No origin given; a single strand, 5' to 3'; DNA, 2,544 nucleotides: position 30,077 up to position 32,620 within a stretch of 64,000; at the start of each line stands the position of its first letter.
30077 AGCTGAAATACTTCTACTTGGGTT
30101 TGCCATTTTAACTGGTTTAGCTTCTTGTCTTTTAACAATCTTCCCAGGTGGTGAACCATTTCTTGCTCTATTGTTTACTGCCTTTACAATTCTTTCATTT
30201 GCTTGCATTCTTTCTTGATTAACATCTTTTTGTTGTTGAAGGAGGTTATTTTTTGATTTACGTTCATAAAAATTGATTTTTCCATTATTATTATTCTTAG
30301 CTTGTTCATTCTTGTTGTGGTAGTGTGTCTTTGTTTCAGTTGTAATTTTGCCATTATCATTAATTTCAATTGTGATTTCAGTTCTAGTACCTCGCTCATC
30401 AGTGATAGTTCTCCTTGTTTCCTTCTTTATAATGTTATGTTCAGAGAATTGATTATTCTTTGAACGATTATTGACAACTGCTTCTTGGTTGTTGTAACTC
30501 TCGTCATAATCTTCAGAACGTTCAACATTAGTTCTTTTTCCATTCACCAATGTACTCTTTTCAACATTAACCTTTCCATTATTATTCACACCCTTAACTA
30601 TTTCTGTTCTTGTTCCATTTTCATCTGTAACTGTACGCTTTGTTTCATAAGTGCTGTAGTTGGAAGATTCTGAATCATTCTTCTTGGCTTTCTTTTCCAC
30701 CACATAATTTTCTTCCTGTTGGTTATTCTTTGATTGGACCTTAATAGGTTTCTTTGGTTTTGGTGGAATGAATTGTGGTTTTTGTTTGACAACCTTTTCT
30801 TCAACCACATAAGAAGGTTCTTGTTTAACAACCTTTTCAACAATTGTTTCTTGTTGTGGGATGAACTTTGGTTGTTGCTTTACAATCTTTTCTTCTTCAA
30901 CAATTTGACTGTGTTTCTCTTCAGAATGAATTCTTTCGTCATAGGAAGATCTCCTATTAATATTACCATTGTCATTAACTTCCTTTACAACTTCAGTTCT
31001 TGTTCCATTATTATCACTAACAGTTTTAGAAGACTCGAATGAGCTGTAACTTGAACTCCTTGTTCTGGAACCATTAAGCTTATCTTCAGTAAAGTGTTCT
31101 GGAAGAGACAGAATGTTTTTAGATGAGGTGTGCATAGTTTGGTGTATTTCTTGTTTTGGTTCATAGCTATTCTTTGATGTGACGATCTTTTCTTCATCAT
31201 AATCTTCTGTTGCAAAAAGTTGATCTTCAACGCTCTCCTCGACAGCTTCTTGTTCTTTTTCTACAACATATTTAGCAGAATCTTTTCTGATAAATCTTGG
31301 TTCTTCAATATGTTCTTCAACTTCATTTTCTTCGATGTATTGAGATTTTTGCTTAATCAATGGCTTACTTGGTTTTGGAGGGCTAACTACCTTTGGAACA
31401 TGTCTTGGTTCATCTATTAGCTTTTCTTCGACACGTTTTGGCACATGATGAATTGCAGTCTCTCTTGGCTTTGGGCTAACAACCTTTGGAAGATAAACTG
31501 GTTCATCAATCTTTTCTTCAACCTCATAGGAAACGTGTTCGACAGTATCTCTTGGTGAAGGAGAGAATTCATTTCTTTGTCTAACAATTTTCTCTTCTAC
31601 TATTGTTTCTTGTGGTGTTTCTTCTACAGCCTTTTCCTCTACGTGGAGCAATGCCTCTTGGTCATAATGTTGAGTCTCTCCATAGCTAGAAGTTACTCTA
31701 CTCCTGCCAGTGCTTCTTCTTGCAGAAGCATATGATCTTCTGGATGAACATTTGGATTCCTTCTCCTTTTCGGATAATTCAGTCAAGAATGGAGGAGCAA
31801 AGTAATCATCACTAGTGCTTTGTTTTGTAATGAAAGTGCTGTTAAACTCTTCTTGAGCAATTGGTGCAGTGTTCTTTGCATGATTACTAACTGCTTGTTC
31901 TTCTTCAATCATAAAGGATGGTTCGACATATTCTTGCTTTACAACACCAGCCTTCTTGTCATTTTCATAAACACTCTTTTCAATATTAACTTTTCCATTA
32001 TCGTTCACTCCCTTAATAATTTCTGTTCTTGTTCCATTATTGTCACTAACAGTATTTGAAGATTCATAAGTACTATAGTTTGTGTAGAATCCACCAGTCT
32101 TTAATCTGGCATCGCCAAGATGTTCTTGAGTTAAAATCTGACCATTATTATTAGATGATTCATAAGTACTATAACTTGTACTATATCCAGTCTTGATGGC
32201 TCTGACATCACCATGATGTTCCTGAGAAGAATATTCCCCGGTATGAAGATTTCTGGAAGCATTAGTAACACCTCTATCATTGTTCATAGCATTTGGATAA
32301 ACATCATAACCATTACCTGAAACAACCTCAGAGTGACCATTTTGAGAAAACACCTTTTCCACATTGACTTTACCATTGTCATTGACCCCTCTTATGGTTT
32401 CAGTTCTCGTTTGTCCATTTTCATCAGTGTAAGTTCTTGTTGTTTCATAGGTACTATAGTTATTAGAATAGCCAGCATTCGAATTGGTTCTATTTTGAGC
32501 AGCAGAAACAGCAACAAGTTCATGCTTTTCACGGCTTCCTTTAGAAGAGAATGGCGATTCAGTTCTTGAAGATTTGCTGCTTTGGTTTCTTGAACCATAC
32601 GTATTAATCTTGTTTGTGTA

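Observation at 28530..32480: Novel ~35-aa tandem repeat family in the receptor cytoplasmic tail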

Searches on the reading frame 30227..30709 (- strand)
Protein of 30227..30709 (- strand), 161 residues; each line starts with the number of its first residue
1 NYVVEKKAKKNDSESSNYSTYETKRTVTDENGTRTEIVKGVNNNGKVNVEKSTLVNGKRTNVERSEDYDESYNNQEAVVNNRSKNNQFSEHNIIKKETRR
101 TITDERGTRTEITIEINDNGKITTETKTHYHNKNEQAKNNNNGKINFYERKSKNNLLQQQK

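Call 44: predict_structure(alignment_id=A2)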
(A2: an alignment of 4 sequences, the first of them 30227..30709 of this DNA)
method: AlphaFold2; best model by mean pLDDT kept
length: 161 residues; sequences in the alignment: 4
mean_pLDDT: 44.9   pTM: 0.26
mean pLDDT of the five models: 44.9, 41.2, 40.8, 40.1, 37.5
residues with pLDDT >= 90: 0; 70-90: 1; 50-70: 46; < 50: 114
segments of 3 or more residues with pLDDT < 50: 1-24, 39-93, 132-161
pLDDT, mean of each block of 10 residues (from residue 1): 37 37 53 50 40 35 38 33 38 56 64 59 53 46 42 38 36
secondary structure, 60 per line:
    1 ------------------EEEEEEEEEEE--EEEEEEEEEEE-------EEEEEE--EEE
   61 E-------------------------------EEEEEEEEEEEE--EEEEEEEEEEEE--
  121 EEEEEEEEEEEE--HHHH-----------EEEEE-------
elements in order: E19-29 E32-42 E50-55 E58-61 E93-104 E107-118 E121-132 H135-138 E150-154
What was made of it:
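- The same hairpins reappear in the 161-residue r5-r6 model, with linkers below pLDDT 50 (call 44). In native context AlphaFold confidence for the units is only 50-64 (call 44), so they may not fold on their own. In-context AlphaFold confidence is low, 50-64 (call 44).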

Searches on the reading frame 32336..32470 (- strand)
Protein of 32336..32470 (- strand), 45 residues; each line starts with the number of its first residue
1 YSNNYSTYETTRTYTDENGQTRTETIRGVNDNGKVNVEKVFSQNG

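Call 13: find_homologous_proteins(query=A1, max_evalue=10)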
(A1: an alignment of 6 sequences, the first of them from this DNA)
Query A1 (6 sequences): 20 candidates shared short words with the query, none scored E <= 10.
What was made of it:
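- Tried and rejected: The repeat-profile search in the word-indexed 5.8-billion library gave nothing (call 13).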

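Call 15: search_protein_families(library=pfam, alignment_id=A1, max_evalue=10)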
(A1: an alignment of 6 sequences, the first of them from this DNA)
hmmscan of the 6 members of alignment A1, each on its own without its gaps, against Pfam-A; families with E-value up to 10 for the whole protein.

A. member 1, seq(45 aa): 1 family
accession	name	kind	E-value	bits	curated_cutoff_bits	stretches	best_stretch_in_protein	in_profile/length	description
PF00624.23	Flocculin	-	0.11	13.2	21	1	4-26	12-35/41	Flocculin repeat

B. families by the number of members that match (of 6 scanned): 2 families
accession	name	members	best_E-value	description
PF23722.1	Beta-sand_DEX1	1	0.012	DEX1 beta-sandwich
PF00624.23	Flocculin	1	0.11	Flocculin repeat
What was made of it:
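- On Flocculin repeat (PF00624): 13.2 bits, E 0.11, in one of the six units only (call 15).
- On G5 domain / single-layer beta-sheet repeats: There is no Pfam G5 hit (call 15).
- Closest known: WW domain. Different: There is no Pfam hit (call 15), and the strands are about twice as long.
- The match is not significant, and there is no EF-hand or dockerin Pfam hit even at E up to 10 (call 15). There is a sub-threshold Flocculin hit for one unit (E 0.11, 13.2 bits against a 21-bit cut-off, call 15).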

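Call 16: search_solved_structures(query=A1, max_evalue=10, show_alignments=3)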
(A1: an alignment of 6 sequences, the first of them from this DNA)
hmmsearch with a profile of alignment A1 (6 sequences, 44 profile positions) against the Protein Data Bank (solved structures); distinct sequences matched with E-value up to 10: 5.
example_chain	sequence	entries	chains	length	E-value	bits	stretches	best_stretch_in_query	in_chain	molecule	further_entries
8bl3_A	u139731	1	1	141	0.68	12.9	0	11-37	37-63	scIg12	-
6qtc_A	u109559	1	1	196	0.82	12.6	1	19-42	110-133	tSH2 domain of transcription elongation factor Spt6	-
4fl4_A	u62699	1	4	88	0.82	12.6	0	27-36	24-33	Glycoside hydrolase family 9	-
3pjp_A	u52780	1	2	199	0.84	12.6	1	19-42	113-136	Transcription elongation factor SPT6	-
5j0k_A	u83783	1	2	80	1.7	11.6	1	19-27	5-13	designed protein 2L4HC2_23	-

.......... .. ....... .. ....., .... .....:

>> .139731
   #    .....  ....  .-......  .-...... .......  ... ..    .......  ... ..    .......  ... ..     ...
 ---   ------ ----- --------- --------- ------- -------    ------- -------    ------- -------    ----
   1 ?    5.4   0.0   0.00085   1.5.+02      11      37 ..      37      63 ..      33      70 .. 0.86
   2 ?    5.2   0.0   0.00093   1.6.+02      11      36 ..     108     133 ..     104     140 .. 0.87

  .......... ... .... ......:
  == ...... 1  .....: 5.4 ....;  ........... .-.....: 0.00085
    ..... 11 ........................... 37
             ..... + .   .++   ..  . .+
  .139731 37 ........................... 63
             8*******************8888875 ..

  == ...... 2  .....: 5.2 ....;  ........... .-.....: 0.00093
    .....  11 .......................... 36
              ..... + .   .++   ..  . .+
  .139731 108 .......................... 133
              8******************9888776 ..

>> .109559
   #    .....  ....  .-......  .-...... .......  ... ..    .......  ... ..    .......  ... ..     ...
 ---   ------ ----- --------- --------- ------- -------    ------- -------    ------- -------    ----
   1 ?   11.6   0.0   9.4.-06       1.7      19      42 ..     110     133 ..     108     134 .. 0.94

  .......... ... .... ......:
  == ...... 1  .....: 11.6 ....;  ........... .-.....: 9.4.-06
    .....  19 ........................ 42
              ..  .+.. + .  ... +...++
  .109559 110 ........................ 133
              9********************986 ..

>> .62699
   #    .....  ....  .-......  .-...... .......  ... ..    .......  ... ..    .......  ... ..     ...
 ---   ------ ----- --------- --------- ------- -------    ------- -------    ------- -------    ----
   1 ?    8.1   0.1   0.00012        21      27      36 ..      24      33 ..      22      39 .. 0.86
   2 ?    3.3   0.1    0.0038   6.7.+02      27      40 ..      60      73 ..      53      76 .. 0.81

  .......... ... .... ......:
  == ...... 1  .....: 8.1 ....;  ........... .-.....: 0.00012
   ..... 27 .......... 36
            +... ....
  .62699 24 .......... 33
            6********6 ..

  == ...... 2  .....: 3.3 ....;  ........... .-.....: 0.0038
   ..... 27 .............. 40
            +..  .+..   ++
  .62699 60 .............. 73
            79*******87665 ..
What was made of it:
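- On EF-hand / dockerin calcium loop: The dockerin similarity has E 0.8 (call 16), and there is no Pfam hit (call 15).
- There is weak local similarity of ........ to the dockerin loop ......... (4fl4, E 0.8, call 16).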

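Call 22: search_protein_representatives(alignment_id=A1)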
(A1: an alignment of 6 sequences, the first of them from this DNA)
Query: 6 sequences, 44 profile positions. Proteins with E-value up to 0.001 (for the whole library): 2; up to 1e-10: 0; up to 1e-30: 0. The best 2 are listed.
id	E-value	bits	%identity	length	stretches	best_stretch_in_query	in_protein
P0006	3.0e-10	55.7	-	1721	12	20-37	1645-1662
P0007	3.6e-08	49.0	-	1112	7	9-33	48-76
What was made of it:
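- Tried and rejected: The exhaustive HMMER search of 1.84 billion representatives gave two hits (call 22).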

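Call 30: predict_structure(alignment_id=A1)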
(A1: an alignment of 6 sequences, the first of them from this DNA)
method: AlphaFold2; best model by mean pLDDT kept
length: 45 residues; sequences in the alignment: 6
mean_pLDDT: 80.3   pTM: 0.43
mean pLDDT of the five models: 80.3, 79.3, 77.7, 74.5, 63.0
residues with pLDDT >= 90: 1; 70-90: 37; 50-70: 7; < 50: 0
segments of 3 or more residues with pLDDT < 50: none
pLDDT, mean of each block of 10 residues (from residue 1): 74 88 86 80 67
secondary structure, 60 per line:
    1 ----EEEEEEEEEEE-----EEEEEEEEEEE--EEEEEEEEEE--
elements in order: E5-15 E21-31 E34-43
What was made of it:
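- On EF-hand / dockerin calcium loop: The model is all-beta (call 30).
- AlphaFold2 on the six-unit alignment gives strands 5-15, 21-31 and 34-43 with mean pLDDT 80 (call 30). The unit alone is modelled at pLDDT 80 (call 30). There are no flanking helices; the model is all-beta (call 30).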

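Call 46: find_related_loci(query=A1, collection=metagenome_contigs, flank=5000)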
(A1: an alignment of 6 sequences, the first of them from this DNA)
Query A1 (45 aa) in metagenome_contigs; peptide patterns used: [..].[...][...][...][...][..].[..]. (x = any residue, [..] = any of these).
138 stretches matched a pattern, but none encodes a relative of the query by tblastn (E <= 1e-3).
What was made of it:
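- No homologue exists in any other species or protein (calls 13, 22, 46).
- Tried and rejected: The metagenome scan gave 138 pattern matches, none confirmed (call 46).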

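Call 56: fold_search(model_id=the predicted structure, library=pdb)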
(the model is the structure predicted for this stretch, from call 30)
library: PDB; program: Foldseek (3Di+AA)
matches with E <= 10: 811; with E <= 0.001: 0
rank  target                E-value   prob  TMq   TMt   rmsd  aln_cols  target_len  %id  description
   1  3vhx_H                1.3e-01  0.99  0.55  0.30   4.3        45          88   18  The crystal structure of Arf6-MKLP1 (Mitotic kinesin-like protein 1) complex (released 2012-05-16)
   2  5kux                  1.4e-01  0.99  0.52  0.30   3.3        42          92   19  Designed influenza hemagglutinin binding protein HSB.2 (released 2017-06-14)
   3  3vhx_F                1.8e-01  0.91  0.49  0.24   4.8        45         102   20  The crystal structure of Arf6-MKLP1 (Mitotic kinesin-like protein 1) complex (released 2012-05-16)
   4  3vhx_B                1.8e-01  0.90  0.49  0.24   4.7        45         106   20  The crystal structure of Arf6-MKLP1 (Mitotic kinesin-like protein 1) complex (released 2012-05-16)
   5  9r2r_B                2.5e-01  0.94  0.52  0.21   3.8        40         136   25  De novo designed M7 protein fold (released 2025-05-14)
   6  8p0w_H                2.6e-01  0.80  0.47  0.15   3.8        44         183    9  Structure of the human Commander complex COMMD ring (released 2024-03-20)
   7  3nm7_D                3.0e-01  0.98  0.61  0.40   4.9        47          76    6  Crystal Structure of Borrelia burgdorferi Pur-alpha (released 2010-10-06)
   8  1r8y_C                3.2e-01  0.97  0.57  0.12   3.7        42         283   14  Crystal Structure of Mouse Glycine N-Methyltransferase (Monoclinic Form) (released 2004-09-21)
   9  5jui_B                3.4e-01  1.00  0.72  0.21   1.4        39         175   15  domain-swapped dimer of the the KRT10-binding region (BR) of PsrP (released 2017-03-15)
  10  3n8b_B                3.4e-01  1.00  0.67  0.44   1.8        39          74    8  Crystal Structure of Borrelia burgdorferi Pur-alpha (released 2010-10-06)
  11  3nm7_C                3.4e-01  0.98  0.64  0.42   4.8        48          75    6  Crystal Structure of Borrelia burgdorferi Pur-alpha (released 2010-10-06)
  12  3nm7_B                3.6e-01  0.95  0.58  0.39   5.2        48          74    8  Crystal Structure of Borrelia burgdorferi Pur-alpha (released 2010-10-06)
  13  8f2r_H                3.6e-01  0.82  0.49  0.16   3.6        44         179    9  Human CCC complex (released 2023-05-24)
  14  5jui_A                3.8e-01  1.00  0.72  0.21   1.3        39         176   15  domain-swapped dimer of the the KRT10-binding region (BR) of PsrP (released 2017-03-15)
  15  9q6c_A                3.8e-01  0.54  0.42  0.11   6.7        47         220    8  Cryo-EM structure of octameric COMMD-like protein MBK5214510 from Flavobacteriaceae bacterium (released 2025-10-01)
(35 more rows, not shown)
